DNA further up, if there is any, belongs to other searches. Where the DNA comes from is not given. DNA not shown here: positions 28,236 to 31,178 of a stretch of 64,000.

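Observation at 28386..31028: Processive GT2 synthase fused to a GH26-like hydrolase, driven by a consensus leaderless promoter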

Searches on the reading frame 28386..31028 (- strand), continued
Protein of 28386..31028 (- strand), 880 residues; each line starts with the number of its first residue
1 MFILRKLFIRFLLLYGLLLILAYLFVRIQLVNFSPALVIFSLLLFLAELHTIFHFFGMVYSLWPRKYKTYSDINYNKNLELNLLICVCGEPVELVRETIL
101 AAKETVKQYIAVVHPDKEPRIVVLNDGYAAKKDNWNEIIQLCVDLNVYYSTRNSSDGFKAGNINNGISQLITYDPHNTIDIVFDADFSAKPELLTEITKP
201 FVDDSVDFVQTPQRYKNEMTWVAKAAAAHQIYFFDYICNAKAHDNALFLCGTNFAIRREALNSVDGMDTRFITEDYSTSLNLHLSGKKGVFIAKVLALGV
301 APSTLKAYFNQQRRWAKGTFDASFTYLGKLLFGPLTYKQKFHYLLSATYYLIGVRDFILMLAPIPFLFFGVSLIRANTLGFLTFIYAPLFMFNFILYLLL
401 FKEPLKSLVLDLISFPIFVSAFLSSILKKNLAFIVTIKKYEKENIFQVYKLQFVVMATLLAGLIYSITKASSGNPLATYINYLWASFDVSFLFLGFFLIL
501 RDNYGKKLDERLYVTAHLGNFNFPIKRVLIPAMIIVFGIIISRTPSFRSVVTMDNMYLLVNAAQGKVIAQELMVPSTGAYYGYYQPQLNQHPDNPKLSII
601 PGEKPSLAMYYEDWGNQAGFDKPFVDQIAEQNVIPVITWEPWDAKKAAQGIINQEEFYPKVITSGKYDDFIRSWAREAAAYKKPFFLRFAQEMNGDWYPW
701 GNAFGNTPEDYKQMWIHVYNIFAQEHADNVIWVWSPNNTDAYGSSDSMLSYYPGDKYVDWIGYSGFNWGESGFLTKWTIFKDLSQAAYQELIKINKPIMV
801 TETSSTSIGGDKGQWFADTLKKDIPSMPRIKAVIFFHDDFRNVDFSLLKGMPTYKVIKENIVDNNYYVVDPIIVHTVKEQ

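Call 41: search_protein_families(library=pfam, proteins=[P0065, P0066, P0070, P0073, P0079, P0090, P0087, P0093], max_evalue=0.001)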
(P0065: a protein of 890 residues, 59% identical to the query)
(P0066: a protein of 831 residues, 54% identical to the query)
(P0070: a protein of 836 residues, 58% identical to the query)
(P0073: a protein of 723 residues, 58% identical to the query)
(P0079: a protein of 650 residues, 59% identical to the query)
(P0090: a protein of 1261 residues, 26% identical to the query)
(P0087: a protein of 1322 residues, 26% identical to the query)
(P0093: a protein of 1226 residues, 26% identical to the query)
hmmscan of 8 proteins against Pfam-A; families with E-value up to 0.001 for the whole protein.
P0065 (890 aa): 4 families
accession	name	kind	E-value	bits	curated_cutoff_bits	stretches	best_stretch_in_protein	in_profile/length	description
PF13632.12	Glyco_trans_2_3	-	1.3e-16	61.4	27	1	235-438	4-187/198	Glycosyl transferase family group 2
PF13506.12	Glyco_transf_21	-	3.3e-15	56.4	21.7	1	232-370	33-174/174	Glycosyl transferase family 21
PF13641.12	Glyco_tranf_2_3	-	1.1e-14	55.4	27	1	174-371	33-230/230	Glycosyltransferase like family 2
PF00535.33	Glycos_transf_2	-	0.00014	22.3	23.3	1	171-315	27-165/168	Glycosyl transferase family 2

P0066 (831 aa): 5 families
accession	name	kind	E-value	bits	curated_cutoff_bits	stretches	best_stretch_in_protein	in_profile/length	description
PF01522.26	Polysacc_deac_1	-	2.3e-33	115.2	23.1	1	623-736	3-119/124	Polysaccharide deacetylase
PF13632.12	Glyco_trans_2_3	-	2.3e-18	67.2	27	1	212-425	4-194/198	Glycosyl transferase family group 2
PF13641.12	Glyco_tranf_2_3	-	9.4e-18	65.5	27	1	115-348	7-230/230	Glycosyltransferase like family 2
PF13506.12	Glyco_transf_21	-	3.1e-12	46.7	21.7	1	209-347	33-174/174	Glycosyl transferase family 21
PF00535.33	Glycos_transf_2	-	7.9e-09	36.1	23.3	1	114-294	3-167/168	Glycosyl transferase family 2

P0070 (836 aa): 5 families
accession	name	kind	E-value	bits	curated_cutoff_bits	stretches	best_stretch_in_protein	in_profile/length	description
PF01522.26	Polysacc_deac_1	-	3.5e-29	101.7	23.1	1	634-743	3-115/124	Polysaccharide deacetylase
PF13632.12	Glyco_trans_2_3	-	3.6e-20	73.1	27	1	213-422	4-190/198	Glycosyl transferase family group 2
PF13641.12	Glyco_tranf_2_3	-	1.9e-18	67.7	27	1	150-349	31-230/230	Glycosyltransferase like family 2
PF13506.12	Glyco_transf_21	-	2.3e-13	50.4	21.7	1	210-348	33-174/174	Glycosyl transferase family 21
PF00535.33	Glycos_transf_2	-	7.3e-08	33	23.3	1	115-295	3-167/168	Glycosyl transferase family 2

P0073 (723 aa): 4 families
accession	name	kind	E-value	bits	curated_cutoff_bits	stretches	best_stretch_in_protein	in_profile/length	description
PF13632.12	Glyco_trans_2_3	-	1.9e-17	64.2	27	1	211-408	4-183/198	Glycosyl transferase family group 2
PF13641.12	Glyco_tranf_2_3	-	9.7e-17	62.2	27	1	159-347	43-230/230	Glycosyltransferase like family 2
PF13506.12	Glyco_transf_21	-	2.2e-15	57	21.7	1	210-346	35-174/174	Glycosyl transferase family 21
PF00535.33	Glycos_transf_2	-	1.4e-07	32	23.3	1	146-291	26-165/168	Glycosyl transferase family 2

P0079 (650 aa): 4 families
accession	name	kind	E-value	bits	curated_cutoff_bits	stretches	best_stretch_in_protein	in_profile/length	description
PF13641.12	Glyco_tranf_2_3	-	1.8e-18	67.8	27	1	161-368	23-230/230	Glycosyltransferase like family 2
PF13632.12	Glyco_trans_2_3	-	5.3e-18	66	27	1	231-431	3-183/198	Glycosyl transferase family group 2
PF13506.12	Glyco_transf_21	-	2.6e-12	47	21.7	1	226-367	30-174/174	Glycosyl transferase family 21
PF00535.33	Glycos_transf_2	-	1.5e-06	28.7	23.3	1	155-312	23-165/168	Glycosyl transferase family 2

P0090 (1261 aa): 6 families
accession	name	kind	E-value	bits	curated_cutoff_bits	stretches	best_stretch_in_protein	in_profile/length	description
PF13632.12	Glyco_trans_2_3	-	1.2e-24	87.7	27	1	166-358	3-194/198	Glycosyl transferase family group 2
PF13641.12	Glyco_tranf_2_3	-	4.4e-23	82.9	27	1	99-303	14-230/230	Glycosyltransferase like family 2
PF13506.12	Glyco_transf_21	-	2e-15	57.1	21.7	1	148-302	17-174/174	Glycosyl transferase family 21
PF00535.33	Glycos_transf_2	-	1.8e-13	51.2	23.3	1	98-250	10-167/168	Glycosyl transferase family 2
PF02156.21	Glyco_hydro_26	-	2.7e-09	37.2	20.2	1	664-768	132-241/311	Glycosyl hydrolase family 26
PF03552.20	Cellulose_synt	-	2.7e-07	30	24.7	1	251-352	416-523/722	Cellulose synthase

P0087 (1322 aa): 8 families
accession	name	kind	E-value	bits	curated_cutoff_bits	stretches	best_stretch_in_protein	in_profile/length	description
PF13641.12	Glyco_tranf_2_3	-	1.7e-23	84.3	27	1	113-316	15-230/230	Glycosyltransferase like family 2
PF13632.12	Glyco_trans_2_3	-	2e-22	80.4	27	1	179-383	3-188/198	Glycosyl transferase family group 2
PF13506.12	Glyco_transf_21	-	1.2e-16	61.1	21.7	1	150-315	6-174/174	Glycosyl transferase family 21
PF02836.23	Glyco_hydro_2_C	-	9.1e-15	55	21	1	922-1143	7-214/302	Glycosyl hydrolases family 2, TIM barrel domain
PF00535.33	Glycos_transf_2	-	2e-12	47.8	23.3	1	112-263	11-167/168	Glycosyl transferase family 2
PF03198.20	Glyco_hydro_72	-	8.8e-11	42.1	25.9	1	925-1140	23-248/314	Glucanosyltransferase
PF03552.20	Cellulose_synt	-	1.1e-07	31.2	24.7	1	269-447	421-608/722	Cellulose synthase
PF02156.21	Glyco_hydro_26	-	2.5e-05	24.2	20.2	1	712-793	167-250/311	Glycosyl hydrolase family 26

P0093 (1226 aa): 7 families
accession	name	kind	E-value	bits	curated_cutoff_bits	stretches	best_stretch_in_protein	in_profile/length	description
PF13632.12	Glyco_trans_2_3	-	5.4e-24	85.6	27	1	130-316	3-188/198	Glycosyl transferase family group 2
PF13506.12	Glyco_transf_21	-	1.3e-18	67.5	21.7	1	105-266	10-174/174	Glycosyl transferase family 21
PF13641.12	Glyco_tranf_2_3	-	1.9e-18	67.8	27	1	63-267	14-230/230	Glycosyltransferase like family 2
PF02156.21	Glyco_hydro_26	-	2.4e-10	40.7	20.2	1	630-720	134-229/311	Glycosyl hydrolase family 26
PF00535.33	Glycos_transf_2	-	8.3e-10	39.3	23.3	1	62-214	10-167/168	Glycosyl transferase family 2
PF03552.20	Cellulose_synt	-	1.2e-07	31.1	24.7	1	219-365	420-577/722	Cellulose synthase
PF02836.23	Glyco_hydro_2_C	-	1.6e-06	28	21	1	862-1018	16-164/302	Glycosyl hydrolases family 2, TIM barrel domain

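Call 59: find_encoding_contigs(protein=P0066, flank=5000, max_places=2)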
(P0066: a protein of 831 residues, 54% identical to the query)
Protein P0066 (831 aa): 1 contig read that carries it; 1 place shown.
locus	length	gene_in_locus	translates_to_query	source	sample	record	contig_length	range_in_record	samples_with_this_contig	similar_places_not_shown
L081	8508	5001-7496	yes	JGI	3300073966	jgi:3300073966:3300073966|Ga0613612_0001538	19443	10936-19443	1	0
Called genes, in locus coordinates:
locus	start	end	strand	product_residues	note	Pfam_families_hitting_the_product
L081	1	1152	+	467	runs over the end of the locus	PF13167:GTP-bdg_N, PF16360:GTP-bdg_M, PF03193:RsgA_GTPase (faint), PF13191:AAA_16 (weak), PF01926:MMR_HSR1, PF02421:FeoB_N (weak)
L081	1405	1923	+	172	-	-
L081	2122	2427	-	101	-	-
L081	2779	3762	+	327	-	PF03602:Cons_hypoth95 (faint), PF01555:N6_N4_Mtase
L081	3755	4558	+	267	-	PF02963:EcoRI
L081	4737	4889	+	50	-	-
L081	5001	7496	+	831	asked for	PF00535:Glycos_transf_2, PF13641:Glyco_tranf_2_3, PF13506:Glyco_transf_21, PF13632:Glyco_trans_2_3, PF01522:Polysacc_deac_1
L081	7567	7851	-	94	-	-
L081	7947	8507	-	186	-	?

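Call 60: find_encoding_contigs(protein=P0065, flank=5000, max_places=2)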
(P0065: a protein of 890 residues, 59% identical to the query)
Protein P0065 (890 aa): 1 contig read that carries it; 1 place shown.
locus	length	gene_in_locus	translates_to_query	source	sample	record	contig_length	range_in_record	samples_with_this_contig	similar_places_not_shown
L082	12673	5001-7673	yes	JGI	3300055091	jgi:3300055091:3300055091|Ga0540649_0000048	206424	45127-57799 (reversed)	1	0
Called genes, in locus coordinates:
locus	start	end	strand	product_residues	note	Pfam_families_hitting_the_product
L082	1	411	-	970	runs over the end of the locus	PF01590:GAF, PF13185:GAF_2 (weak), PF00989:PAS (weak), PF08448:PAS_4, PF00512:HisKA, PF02518:HATPase_c, PF00072:Response_reg, PF01627:Hpt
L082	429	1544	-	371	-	PF00072:Response_reg, PF13487:HD_5, PF01966:HD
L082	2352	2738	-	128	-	-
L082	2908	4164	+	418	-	PF01522:Polysacc_deac_1, PF19077:Big_13 (faint)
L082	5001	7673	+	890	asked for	PF13641:Glyco_tranf_2_3, PF13506:Glyco_transf_21, PF13632:Glyco_trans_2_3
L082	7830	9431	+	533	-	PF01636:APH (faint), PF03109:ABC1, PF27536:UbiB_helical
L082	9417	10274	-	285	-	PF03009:GDPD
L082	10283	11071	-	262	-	PF03009:GDPD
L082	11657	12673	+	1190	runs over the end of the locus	PF08309:LVIVD (faint)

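Call 61: find_encoding_contigs(protein=P0077, flank=5000, max_places=1)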
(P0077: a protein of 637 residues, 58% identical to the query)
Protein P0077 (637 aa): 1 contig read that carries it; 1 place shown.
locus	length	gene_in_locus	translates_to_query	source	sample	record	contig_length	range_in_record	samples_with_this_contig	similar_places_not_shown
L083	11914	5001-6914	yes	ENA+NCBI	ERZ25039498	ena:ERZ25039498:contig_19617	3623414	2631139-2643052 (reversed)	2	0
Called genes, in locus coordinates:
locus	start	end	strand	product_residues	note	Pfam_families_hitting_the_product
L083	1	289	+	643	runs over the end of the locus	PF05496:RuvB_N (faint), PF13177:DNA_pol3_delta2, PF00004:AAA, PF13401:AAA_22 (faint), PF21960:RCF1-5-like_lid (weak), PF22608:DNAX_ATPase_lid, PF12169:DNA_pol3_gamma3, PF20964:DnaX_C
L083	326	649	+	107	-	PF02575:YbaB_DNA_bd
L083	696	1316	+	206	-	PF21176:RecR_HhH, PF02132:RecR_ZnF, PF01751:Toprim, PF13662:Toprim_4, PF21175:RecR_C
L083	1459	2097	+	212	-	-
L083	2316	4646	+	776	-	PF01522:Polysacc_deac_1, PF07691:PA14, PF10528:GLEYA (faint)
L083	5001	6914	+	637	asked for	PF00535:Glycos_transf_2 (weak), PF13641:Glyco_tranf_2_3, PF13506:Glyco_transf_21, PF13632:Glyco_trans_2_3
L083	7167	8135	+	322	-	PF05690:ThiG (faint), PF01680:SOR_SNZ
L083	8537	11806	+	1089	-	PF07676:PD40 (faint), PF26549:Tricorn_N (weak)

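Call 62: find_encoding_contigs(protein=P0062, flank=5000, max_places=1)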
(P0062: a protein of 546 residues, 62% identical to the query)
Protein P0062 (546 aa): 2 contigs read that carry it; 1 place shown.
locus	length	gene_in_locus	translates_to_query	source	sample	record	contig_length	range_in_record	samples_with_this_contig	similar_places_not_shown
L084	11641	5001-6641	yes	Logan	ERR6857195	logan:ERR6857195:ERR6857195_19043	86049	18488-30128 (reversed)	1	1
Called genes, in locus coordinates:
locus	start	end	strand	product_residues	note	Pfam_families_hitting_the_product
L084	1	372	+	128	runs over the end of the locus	PF03713:DUF305, PF13628:DUF4142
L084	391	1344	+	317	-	-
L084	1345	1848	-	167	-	PF01035:DNA_binding_1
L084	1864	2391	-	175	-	PF13858:DUF4199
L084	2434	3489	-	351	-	-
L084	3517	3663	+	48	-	-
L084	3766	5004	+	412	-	PF01522:Polysacc_deac_1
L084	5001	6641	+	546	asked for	PF00535:Glycos_transf_2, PF13641:Glyco_tranf_2_3, PF13506:Glyco_transf_21, PF13632:Glyco_trans_2_3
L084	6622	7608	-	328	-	PF00657:Lipase_GDSL, PF13472:Lipase_GDSL_2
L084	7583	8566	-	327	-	PF00722:Glyco_hydro_16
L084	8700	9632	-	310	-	PF02810:SEC-C (weak)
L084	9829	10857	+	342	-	PF01926:MMR_HSR1, PF02421:FeoB_N (weak), PF06071:YchF-GTPase_C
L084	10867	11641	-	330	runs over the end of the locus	PF03935:SKN1_KRE6_Sbg1 (faint), PF00722:Glyco_hydro_16, PF26113:GH16_XgeA (weak)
